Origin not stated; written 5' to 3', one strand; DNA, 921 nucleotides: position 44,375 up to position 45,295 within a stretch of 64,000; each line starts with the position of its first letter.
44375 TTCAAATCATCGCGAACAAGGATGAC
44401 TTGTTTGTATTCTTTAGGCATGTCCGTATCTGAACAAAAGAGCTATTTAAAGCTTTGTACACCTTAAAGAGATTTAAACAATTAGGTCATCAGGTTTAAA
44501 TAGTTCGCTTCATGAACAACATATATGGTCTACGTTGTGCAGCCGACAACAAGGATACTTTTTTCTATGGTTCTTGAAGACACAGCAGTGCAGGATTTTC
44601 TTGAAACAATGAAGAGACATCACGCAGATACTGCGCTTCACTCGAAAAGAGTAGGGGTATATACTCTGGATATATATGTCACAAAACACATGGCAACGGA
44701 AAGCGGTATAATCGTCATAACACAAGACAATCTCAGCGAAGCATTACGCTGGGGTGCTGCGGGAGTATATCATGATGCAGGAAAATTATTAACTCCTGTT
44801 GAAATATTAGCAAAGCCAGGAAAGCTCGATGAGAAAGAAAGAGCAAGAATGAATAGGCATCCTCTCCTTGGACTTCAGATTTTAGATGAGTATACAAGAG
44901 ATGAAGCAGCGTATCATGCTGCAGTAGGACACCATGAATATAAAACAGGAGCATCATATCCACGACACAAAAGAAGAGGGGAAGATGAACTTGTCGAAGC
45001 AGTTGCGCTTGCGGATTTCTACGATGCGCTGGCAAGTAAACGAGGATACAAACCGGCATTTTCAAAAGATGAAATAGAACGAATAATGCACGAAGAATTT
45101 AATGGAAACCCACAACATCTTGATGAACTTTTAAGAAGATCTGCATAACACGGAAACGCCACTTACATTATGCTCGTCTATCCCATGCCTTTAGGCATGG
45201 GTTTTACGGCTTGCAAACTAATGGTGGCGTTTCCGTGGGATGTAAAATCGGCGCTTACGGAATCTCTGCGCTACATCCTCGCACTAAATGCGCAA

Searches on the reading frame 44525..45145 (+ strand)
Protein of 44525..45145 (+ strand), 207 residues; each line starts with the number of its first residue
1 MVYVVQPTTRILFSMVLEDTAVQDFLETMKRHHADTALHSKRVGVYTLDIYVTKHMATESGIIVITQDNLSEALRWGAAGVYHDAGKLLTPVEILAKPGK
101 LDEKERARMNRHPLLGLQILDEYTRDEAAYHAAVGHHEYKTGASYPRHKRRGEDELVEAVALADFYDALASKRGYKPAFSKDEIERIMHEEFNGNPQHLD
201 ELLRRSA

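Call 26: search_protein_families(library=pfam, proteins=[window:44525-45145:+], max_evalue=0.01)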
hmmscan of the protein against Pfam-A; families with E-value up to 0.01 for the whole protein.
window:44525-45145:+ (207 aa): 2 families
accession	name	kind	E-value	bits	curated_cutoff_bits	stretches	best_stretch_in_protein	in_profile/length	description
PF13487.12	HD_5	-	6.4e-11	42.7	27.2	1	74-190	40-160/170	HD domain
PF01966.28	HD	-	1.1e-08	35.8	22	1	72-168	23-115/116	HD domain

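Call 27: search_solved_structures(query=window:44525-45145:+, show_alignments=2)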
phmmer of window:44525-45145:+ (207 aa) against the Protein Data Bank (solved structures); distinct sequences matched with E-value up to 0.001: 5.
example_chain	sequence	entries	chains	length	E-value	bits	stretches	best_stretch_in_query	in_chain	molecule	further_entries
4mcw_A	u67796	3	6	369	1.4e-13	54.4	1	78-192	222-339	Metal dependent phosphohydrolase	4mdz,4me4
5z7c_A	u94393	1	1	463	1.9e-13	54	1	36-192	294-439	3'3'-cGAMP-specific phosphodiesterase 3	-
9rbz_A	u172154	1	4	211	9.6e-09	38.6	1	82-192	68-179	HD domain/sensory box protein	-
9rc0_A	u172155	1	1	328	2.5e-08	37.2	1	82-192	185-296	HD domain/sensory box protein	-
4r8z_A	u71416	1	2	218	1.4e-07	34.8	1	77-183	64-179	Cyclic di-GMP phosphodiesterase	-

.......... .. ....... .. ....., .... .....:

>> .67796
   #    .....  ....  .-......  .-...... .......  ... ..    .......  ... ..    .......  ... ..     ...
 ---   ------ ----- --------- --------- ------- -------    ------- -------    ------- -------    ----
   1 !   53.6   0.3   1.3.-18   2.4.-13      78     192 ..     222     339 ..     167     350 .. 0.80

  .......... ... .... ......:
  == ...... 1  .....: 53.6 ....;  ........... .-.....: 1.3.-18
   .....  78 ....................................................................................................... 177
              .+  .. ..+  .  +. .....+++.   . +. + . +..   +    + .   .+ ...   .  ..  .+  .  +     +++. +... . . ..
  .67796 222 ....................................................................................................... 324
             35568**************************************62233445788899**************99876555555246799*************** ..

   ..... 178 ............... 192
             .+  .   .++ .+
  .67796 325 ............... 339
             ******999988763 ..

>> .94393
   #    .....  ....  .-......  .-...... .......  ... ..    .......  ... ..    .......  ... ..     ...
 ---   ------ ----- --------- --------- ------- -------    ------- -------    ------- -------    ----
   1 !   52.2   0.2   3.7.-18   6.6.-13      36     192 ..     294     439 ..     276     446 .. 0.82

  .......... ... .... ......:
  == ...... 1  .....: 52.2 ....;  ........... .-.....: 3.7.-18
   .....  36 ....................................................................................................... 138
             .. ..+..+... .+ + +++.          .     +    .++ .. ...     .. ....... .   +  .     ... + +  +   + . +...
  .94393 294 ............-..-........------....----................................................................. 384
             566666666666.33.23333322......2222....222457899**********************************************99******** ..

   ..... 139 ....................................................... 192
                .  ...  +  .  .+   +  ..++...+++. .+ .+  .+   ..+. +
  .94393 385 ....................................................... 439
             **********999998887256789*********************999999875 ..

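Call 65: search_protein_families(library=ncbifam, proteins=[window:44525-45145:+], max_evalue=0.01)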
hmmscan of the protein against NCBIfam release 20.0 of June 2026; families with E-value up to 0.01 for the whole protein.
window:44525-45145:+ (207 aa): 2 families
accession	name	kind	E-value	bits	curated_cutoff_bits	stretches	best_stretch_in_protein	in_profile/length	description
NF053512.1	nitric_RR_NosR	exception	1.6e-06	27.4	400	1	78-190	222-336/422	response regulator c-di-GMP phosphodiesterase, NosR family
TIGR00277.1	HDIG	domain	0.0004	20.2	27.6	1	72-138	28-83/84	HDIG domain-containing metalloprotein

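Call 90: search_protein_families(library=padloc, proteins=[window:44525-45145:+], max_evalue=0.001)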
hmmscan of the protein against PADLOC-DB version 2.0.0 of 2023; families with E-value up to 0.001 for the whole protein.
window:44525-45145:+ (207 aa): 1 family
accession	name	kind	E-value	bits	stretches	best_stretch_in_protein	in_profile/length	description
PDLC01254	Cas3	-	1.6e-05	23.2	1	53-155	25-107/164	CAS-I; effector_G3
